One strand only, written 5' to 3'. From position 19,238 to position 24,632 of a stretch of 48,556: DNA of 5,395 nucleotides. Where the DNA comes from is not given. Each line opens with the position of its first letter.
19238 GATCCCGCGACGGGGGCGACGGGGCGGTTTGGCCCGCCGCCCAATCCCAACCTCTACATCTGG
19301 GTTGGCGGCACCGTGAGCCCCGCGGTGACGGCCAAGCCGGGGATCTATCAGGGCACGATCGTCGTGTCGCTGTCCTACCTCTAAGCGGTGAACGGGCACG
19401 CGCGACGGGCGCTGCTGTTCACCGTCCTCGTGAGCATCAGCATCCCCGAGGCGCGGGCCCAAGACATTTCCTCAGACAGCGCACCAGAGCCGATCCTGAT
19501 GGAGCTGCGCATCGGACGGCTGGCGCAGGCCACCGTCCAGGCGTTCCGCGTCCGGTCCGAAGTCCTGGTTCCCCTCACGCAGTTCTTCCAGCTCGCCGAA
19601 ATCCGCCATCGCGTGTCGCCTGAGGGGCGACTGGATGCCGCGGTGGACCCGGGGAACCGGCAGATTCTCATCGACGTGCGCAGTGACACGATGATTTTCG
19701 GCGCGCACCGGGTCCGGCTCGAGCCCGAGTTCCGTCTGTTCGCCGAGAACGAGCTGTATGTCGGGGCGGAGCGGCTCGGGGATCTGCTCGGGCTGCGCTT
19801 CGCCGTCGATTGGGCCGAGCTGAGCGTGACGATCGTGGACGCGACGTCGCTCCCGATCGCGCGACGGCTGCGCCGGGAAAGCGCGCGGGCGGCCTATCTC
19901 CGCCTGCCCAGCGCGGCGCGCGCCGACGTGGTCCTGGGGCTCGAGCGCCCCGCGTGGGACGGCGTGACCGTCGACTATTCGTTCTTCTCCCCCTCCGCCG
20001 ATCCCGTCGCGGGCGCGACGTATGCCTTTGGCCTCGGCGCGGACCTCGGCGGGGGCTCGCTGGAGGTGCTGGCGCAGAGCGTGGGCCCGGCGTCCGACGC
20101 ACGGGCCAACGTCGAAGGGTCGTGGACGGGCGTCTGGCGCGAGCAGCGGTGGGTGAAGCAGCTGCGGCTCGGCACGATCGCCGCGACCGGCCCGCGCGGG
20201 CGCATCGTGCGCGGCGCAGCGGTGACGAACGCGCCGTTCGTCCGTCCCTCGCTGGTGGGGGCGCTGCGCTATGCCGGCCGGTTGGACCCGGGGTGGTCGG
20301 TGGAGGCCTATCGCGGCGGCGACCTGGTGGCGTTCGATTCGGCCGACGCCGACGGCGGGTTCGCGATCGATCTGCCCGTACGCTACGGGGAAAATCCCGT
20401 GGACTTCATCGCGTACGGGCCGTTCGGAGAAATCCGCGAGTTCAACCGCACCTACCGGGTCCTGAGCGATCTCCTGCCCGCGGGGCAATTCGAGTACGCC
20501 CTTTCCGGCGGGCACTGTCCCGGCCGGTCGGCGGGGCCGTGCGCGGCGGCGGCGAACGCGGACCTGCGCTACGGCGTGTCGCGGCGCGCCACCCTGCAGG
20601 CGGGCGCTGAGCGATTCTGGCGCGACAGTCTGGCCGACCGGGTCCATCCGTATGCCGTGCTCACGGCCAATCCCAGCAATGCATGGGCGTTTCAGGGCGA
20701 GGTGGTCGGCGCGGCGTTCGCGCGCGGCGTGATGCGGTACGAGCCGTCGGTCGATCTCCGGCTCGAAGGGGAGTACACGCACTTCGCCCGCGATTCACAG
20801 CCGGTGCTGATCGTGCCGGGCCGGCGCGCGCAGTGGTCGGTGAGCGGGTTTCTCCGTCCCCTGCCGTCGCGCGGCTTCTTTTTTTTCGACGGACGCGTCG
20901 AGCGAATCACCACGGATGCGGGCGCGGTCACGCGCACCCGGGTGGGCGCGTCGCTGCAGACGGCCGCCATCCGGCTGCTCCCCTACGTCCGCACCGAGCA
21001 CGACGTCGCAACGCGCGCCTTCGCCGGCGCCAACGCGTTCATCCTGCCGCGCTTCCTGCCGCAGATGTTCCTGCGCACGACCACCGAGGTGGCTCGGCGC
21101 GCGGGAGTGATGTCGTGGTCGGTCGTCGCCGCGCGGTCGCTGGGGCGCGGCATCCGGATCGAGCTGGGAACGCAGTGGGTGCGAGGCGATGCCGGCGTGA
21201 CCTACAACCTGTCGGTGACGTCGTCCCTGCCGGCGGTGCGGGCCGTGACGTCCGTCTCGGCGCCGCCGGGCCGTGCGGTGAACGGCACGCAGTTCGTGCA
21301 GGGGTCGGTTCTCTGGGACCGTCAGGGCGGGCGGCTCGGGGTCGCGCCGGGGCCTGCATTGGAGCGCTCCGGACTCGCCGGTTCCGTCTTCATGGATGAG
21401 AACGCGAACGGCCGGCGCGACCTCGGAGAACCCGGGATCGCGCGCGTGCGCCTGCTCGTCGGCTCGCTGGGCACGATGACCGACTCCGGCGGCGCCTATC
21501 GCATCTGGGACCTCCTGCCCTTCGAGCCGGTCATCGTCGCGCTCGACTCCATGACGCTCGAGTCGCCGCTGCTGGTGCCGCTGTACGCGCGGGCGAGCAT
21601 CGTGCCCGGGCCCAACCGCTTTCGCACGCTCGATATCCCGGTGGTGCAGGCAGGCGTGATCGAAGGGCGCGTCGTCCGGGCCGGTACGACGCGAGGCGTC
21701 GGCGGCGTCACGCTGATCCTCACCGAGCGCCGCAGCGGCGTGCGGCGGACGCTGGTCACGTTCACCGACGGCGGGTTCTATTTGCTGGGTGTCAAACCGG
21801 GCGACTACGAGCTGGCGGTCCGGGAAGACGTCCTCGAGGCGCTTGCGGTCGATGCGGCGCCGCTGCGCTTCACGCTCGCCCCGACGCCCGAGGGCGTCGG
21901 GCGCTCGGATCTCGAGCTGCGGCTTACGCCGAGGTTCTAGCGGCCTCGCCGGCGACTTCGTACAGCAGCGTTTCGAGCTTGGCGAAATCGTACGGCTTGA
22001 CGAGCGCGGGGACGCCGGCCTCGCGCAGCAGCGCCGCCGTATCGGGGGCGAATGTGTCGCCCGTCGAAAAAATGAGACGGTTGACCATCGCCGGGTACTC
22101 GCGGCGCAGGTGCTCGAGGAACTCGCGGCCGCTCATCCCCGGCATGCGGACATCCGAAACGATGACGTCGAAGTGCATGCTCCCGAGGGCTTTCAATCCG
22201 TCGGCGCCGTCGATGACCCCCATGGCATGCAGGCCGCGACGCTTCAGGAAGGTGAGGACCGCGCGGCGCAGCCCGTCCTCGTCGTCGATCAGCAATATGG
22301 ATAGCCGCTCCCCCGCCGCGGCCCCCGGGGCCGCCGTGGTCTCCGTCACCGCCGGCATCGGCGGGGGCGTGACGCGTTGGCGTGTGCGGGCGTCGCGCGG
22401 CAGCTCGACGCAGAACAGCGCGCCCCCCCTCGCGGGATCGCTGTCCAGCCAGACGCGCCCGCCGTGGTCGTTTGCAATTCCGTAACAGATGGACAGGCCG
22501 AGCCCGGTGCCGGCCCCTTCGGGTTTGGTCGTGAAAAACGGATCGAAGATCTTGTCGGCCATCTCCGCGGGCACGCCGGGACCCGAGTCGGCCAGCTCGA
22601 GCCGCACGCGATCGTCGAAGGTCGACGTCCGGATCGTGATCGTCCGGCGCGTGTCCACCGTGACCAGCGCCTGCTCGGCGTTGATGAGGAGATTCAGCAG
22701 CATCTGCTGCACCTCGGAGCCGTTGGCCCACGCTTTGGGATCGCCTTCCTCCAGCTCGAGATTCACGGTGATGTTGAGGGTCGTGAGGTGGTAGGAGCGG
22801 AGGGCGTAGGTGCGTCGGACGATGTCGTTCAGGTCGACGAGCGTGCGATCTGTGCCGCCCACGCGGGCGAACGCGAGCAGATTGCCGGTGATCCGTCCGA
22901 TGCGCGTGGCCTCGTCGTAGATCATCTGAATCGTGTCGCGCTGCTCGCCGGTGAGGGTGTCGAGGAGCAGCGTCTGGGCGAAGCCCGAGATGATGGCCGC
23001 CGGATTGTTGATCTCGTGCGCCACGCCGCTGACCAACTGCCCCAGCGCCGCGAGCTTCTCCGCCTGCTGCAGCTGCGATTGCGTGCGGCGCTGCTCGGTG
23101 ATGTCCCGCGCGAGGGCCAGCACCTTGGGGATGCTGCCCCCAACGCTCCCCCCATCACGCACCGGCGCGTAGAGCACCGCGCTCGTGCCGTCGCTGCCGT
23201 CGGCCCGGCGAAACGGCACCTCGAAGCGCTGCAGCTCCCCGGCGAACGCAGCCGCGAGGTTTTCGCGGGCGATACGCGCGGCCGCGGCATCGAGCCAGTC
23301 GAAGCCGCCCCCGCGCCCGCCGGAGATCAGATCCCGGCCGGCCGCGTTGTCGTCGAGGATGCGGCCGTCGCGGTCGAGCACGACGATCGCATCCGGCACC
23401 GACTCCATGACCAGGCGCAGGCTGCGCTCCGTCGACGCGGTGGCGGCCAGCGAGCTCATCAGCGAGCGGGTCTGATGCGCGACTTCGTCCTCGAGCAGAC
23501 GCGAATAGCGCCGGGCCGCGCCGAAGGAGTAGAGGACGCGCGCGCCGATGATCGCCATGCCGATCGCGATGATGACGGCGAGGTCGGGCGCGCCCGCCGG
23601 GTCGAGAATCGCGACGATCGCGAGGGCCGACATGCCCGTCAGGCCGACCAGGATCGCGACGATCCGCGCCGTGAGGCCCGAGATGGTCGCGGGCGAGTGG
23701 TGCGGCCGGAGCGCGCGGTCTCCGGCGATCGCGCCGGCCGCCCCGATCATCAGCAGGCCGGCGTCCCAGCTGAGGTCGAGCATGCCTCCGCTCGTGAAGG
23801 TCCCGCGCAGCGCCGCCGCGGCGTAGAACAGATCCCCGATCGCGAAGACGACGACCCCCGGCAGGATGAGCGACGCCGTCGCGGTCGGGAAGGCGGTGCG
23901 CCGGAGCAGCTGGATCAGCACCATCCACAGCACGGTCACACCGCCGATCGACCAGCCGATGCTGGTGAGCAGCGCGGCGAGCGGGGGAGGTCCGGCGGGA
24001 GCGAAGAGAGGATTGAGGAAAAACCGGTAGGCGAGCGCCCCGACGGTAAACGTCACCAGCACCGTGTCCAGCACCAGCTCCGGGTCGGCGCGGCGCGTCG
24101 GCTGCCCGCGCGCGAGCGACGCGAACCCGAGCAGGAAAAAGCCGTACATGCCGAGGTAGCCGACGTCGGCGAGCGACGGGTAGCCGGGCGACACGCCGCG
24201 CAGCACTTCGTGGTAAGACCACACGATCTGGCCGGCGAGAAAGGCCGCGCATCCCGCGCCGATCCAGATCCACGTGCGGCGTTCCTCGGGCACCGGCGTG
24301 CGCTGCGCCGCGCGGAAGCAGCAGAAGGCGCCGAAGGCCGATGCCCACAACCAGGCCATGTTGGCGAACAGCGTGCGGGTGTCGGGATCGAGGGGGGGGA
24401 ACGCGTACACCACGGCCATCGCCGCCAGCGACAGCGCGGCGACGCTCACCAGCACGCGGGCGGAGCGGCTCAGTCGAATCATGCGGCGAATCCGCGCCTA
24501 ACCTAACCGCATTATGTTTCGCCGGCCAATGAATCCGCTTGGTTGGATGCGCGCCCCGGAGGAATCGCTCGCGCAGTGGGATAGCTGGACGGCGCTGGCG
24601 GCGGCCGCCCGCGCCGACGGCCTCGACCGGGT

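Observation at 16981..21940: Chaperone-usher-like surface-fibre locus built from three DUF4402-type subunits, a PapD-like chaperone and a non-canonical usher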

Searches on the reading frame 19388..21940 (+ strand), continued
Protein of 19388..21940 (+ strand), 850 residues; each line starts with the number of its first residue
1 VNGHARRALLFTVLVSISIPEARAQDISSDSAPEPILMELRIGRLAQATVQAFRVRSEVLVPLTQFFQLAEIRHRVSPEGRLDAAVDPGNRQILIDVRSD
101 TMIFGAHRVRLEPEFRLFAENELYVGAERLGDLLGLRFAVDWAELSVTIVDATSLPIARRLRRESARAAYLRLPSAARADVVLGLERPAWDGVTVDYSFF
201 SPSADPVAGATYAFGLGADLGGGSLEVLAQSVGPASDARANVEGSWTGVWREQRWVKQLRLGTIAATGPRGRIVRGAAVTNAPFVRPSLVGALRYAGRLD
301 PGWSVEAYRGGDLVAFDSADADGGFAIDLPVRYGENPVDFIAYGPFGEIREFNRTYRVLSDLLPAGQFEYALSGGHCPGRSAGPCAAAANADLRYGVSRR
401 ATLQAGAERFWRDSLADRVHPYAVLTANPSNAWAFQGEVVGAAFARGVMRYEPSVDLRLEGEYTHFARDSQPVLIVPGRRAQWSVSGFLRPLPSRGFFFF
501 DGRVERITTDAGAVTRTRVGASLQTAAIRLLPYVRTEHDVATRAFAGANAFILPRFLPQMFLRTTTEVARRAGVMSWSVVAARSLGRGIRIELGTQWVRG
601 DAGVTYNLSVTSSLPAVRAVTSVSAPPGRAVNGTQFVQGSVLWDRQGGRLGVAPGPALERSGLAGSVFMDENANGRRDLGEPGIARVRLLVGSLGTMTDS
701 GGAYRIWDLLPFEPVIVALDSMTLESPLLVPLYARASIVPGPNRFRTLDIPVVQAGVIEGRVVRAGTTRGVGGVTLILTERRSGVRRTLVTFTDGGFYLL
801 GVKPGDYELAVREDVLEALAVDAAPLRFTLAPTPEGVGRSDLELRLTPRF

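Call 81: search_dna_similar(query=window:19388-21937:+, collection=plasmids, mode=protein, max_evalue=0.01, max_rows=15)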
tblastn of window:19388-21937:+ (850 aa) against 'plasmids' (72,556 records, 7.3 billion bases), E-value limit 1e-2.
Records with a match: 5; places in all: 5; records where one place covers at least 80% of the query: 0.
Best place of each record, by identity: <60% 5.
By first word of the organism name: Polaromonas 2; Pseudoalteromonas 2; Sphingopyxis 1.
By predicted mobility (MOB-suite, as given by PLSDB): non-mobilizable 3; conjugative 2.
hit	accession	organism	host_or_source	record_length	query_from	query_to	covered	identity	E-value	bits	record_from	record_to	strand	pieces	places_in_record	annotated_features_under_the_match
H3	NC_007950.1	Polaromonas sp. JS666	-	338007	22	844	72%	25.8%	1e-11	141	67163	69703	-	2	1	carboxypeptidase-like regulatory domain-containing protein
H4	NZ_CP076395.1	Sphingopyxis indica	Single cell,HCH dumpsite soil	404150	275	834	32%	32.8%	1e-4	106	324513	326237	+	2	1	carboxypeptidase regulatory-like domain-containing protein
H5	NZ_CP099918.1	Pseudoalteromonas xiamenensis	Anadara tuberculosa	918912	606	844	28%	25.3%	5e-5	55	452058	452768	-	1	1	carboxypeptidase regulatory-like domain-containing protein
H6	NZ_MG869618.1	Polaromonas sp. E5S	Ecology Glacier, King George Island, ...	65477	648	847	24%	27.2%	1e-4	54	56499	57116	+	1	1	carboxypeptidase-like regulatory domain-containing protein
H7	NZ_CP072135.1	Pseudoalteromonas xiamenensis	mangrove sediment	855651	646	844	23%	26.4%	6e-4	51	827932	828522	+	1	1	carboxypeptidase-like regulatory domain-containing protein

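Call 82: get_annotated_region(hit=H3, flank=5000)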
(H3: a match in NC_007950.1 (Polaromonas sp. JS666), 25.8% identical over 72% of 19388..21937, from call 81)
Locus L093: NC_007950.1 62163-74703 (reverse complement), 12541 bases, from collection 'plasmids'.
description: Polaromonas sp. JS666 plasmid 2, complete sequence
organism: Polaromonas sp. JS666 (NCBI taxid 296591)
taxonomy: Bacteria; Pseudomonadota; Betaproteobacteria; Burkholderiales; Comamonadaceae; Polaromonas; Polaromonas sp. JS666
host: -; source: -; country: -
typing (MOB-suite, as given by PLSDB): conjugative; replicon rep_cluster_7; relaxase MOBH; mating-pair formation MPF_T
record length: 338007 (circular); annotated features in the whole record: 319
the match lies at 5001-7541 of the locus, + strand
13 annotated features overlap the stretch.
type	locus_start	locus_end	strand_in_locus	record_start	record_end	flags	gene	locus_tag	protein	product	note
CDS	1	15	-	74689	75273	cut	-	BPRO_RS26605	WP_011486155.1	DUF6036 family nucleotidyltransferase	-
CDS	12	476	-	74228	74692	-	-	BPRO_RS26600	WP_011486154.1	type II toxin-antitoxin system Phd/YefM family antitoxin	-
CDS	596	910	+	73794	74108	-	-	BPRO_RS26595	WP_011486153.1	hypothetical protein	-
CDS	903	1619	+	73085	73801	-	-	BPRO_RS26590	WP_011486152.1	IS6 family transposase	-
CDS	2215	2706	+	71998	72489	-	-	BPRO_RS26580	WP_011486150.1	DUF4402 domain-containing protein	-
CDS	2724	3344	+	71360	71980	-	-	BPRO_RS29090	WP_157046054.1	hypothetical protein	-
CDS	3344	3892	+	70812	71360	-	-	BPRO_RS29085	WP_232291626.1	DUF4402 domain-containing protein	-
CDS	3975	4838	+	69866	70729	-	-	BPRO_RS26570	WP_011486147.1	fimbria/pilus periplasmic chaperone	GO:0071555 - cell wall organization [Evidence IEA]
CDS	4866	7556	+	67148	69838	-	-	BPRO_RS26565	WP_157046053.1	carboxypeptidase-like regulatory domain-containing protein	-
CDS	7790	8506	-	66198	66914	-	-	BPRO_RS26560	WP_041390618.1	IS6 family transposase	-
CDS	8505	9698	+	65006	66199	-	-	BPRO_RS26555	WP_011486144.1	LuxR C-terminal-related transcriptional regulator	GO:0006355 - regulation of DNA-templated transcription [Evidence IEA]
CDS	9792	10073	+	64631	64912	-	-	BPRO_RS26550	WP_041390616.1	hypothetical protein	-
CDS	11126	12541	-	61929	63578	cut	-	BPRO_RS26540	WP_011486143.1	3-(methylthio)propionyl-CoA ligase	-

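Call 83: get_annotated_region(hit=H4, flank=5000)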
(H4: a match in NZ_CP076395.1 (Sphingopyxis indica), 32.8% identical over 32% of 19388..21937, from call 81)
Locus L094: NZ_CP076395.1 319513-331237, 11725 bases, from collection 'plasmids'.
description: Sphingopyxis indica strain MC4 plasmid pMC4, complete sequence
organism: Sphingopyxis indica (NCBI taxid 436663)
taxonomy: Bacteria; Pseudomonadota; Alphaproteobacteria; Sphingomonadales; Sphingomonadaceae; Sphingopyxis; Sphingopyxis indica
host: -; source: Single cell,HCH dumpsite soil; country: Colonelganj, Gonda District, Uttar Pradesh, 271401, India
typing (MOB-suite, as given by PLSDB): conjugative; relaxase MOBP; mating-pair formation MPF_T
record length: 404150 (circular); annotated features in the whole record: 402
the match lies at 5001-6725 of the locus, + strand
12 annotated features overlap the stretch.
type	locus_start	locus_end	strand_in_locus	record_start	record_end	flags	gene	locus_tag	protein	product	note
CDS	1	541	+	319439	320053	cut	rsmG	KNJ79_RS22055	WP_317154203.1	16S rRNA (guanine(527)-N(7))-methyltransferase RsmG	GO:0046118 - 7-methylguanosine biosynthetic process [Evidence IEA]; GO:0031167 - rRNA methylation [Evidence IEA]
CDS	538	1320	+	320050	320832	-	-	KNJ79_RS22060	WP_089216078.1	ParA family protein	-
CDS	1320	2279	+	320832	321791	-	-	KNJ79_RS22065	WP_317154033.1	ParB/RepB/Spo0J family partition protein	GO:0007059 - chromosome segregation [Evidence IEA]; GO:0000910 - cytokinesis [Evidence IEA]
CDS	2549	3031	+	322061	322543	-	-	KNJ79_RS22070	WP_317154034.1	DUF4402 domain-containing protein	-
CDS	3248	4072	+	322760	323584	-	-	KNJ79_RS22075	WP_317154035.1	molecular chaperone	-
CDS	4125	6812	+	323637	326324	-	-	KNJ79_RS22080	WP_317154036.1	carboxypeptidase regulatory-like domain-containing protein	-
CDS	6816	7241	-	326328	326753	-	-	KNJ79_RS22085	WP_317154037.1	GFA family protein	-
CDS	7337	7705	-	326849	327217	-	-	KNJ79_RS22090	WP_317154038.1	glycine zipper 2TM domain-containing protein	-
CDS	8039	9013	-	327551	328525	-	-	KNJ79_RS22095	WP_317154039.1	alpha/beta fold hydrolase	-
CDS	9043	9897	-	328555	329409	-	-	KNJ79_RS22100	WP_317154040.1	alpha/beta hydrolase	-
CDS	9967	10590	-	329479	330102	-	eda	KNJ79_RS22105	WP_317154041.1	bifunctional 4-hydroxy-2-oxoglutarate aldolase/2-dehydro-3-deoxy-phosphogluconate aldolase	GO:0009255 - Entner-Doudoroff pathway through 6-phosphogluconate [Evidence IEA]; GO:0009084 - glutamine family amino ...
CDS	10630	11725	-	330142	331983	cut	edd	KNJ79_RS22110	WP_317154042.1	phosphogluconate dehydratase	GO:0009255 - Entner-Doudoroff pathway through 6-phosphogluconate [Evidence IEA]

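Call 85: search_protein_families(library=pfam, max_evalue=1, proteins=[L093:3975-4835:+, L094:3248-4069:+, L093:4866-7553:+, L094:4125-6809:+, L093:2215-2703:+, L093:2724-3341:+, L093:3344-3889:+, L094:2549-3028:+])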
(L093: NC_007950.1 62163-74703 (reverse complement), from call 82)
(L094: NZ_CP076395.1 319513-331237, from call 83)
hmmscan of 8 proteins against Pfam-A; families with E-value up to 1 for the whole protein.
L093:3975-4835:+ (287 aa): 3 families
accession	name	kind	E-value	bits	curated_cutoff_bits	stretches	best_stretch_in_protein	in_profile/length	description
PF00345.26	PapD_N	-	1.6e-05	25.3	23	1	33-131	2-90/126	Pili and flagellar-assembly chaperone, PapD N-terminal domain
PF06280.18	fn3_5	-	0.0088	17.2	27.6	1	44-124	7-86/112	Fn3-like domain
PF10633.15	NPCBM_assoc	-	0.12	13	24.4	0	103-128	45-70/78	NPCBM-associated, NEW3 domain of alpha-galactosidase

L094:3248-4069:+ (274 aa): 3 families
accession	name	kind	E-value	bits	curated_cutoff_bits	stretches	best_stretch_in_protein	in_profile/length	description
PF06280.18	fn3_5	-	0.00023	22.3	27.6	1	45-119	13-84/112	Fn3-like domain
PF10633.15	NPCBM_assoc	-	0.067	13.8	24.4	1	99-126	44-71/78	NPCBM-associated, NEW3 domain of alpha-galactosidase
PF22680.2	Glyco_hydro_123_N_2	-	0.18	12.1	27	1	91-128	102-138/142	Glycoside hydrolase 123 N-terminal domain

L093:4866-7553:+ (896 aa): 2 families
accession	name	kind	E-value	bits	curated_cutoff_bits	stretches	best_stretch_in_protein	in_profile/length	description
PF17210.9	SdrD_B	-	1.9e-09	38.1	29.7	2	815-860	21-66/112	SdrD B-like domain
PF13620.12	CarboxypepD_reg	-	2.5e-05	25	32.3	1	811-861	8-57/82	Carboxypeptidase regulatory-like domain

L094:4125-6809:+ (895 aa): 4 families
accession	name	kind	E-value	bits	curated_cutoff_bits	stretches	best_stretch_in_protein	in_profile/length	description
PF13620.12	CarboxypepD_reg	-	1.2e-09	38.9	32.3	1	795-846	2-53/82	Carboxypeptidase regulatory-like domain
PF17210.9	SdrD_B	-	1.2e-09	38.8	29.7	2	803-849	20-66/112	SdrD B-like domain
PF17802.7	SpaA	-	0.0035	17.9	23.1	1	803-851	12-62/91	Prealbumin-like fold domain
PF00577.26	Usher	-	0.42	9.8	27.1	1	720-763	486-526/549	Outer membrane usher protein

L093:2215-2703:+ (163 aa): 2 families
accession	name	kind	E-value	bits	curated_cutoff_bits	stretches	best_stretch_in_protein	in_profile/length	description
PF14352.11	DUF4402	-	1.5e-25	90.8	25.2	1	42-162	2-129/129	Domain of unknown function (DUF4402)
PF19408.5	PKD_6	-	0.011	16.5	25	1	94-126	29-61/82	PKD-like domain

L093:2724-3341:+ (206 aa): 0 families

L093:3344-3889:+ (182 aa): 1 family
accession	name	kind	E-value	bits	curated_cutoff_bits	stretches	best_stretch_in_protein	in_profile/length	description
PF14352.11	DUF4402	-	3.5e-13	50.8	25.2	1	58-179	3-126/129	Domain of unknown function (DUF4402)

L094:2549-3028:+ (160 aa): 1 family
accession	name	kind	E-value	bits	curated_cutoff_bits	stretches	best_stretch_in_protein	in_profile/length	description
PF14352.11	DUF4402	-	4.4e-25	89.3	25.2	1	37-159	1-129/129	Domain of unknown function (DUF4402)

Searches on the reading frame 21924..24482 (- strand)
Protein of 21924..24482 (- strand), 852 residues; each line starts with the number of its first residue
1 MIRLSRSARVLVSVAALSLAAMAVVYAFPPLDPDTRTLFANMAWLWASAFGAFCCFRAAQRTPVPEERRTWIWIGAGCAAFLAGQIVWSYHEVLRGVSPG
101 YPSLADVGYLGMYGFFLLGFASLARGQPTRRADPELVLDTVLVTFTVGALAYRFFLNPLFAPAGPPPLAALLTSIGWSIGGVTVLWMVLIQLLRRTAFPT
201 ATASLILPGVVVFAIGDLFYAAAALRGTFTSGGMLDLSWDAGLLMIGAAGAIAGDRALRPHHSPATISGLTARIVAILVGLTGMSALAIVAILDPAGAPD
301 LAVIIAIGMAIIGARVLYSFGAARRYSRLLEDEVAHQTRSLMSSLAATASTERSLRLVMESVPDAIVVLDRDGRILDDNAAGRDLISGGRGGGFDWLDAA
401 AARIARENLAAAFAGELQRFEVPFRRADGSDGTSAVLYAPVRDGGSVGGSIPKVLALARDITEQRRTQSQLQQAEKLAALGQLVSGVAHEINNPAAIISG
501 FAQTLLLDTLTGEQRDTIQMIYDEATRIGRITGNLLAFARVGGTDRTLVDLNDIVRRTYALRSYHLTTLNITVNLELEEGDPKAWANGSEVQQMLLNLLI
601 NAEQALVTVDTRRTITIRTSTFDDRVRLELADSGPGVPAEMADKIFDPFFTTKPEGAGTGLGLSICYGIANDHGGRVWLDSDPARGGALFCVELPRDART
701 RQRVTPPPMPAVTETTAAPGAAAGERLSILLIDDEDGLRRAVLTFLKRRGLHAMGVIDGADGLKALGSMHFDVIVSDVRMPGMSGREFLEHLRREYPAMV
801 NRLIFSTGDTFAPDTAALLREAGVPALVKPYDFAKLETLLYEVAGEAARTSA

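Call 51: search_protein_families(library=pfam, max_evalue=0.001, proteins=[window:21924-24482:-])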
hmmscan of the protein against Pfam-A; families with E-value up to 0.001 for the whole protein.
window:21924-24482:- (852 aa): 4 families
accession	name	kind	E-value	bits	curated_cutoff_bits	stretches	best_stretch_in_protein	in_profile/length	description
PF02518.31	HATPase_c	-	3.8e-22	79.3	26.4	1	589-697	4-110/111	Histidine kinase-, DNA gyrase B-, and HSP90-like ATPase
PF00072.30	Response_reg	-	4.2e-16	59.5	30.2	1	729-839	1-109/111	Response regulator receiver domain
PF00512.31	HisKA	-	2.9e-13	50.1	26.9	1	480-541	2-63/66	His Kinase A (phospho-acceptor) domain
PF08448.16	PAS_4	-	3.2e-09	37.4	23.1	1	360-466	2-110/110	PAS fold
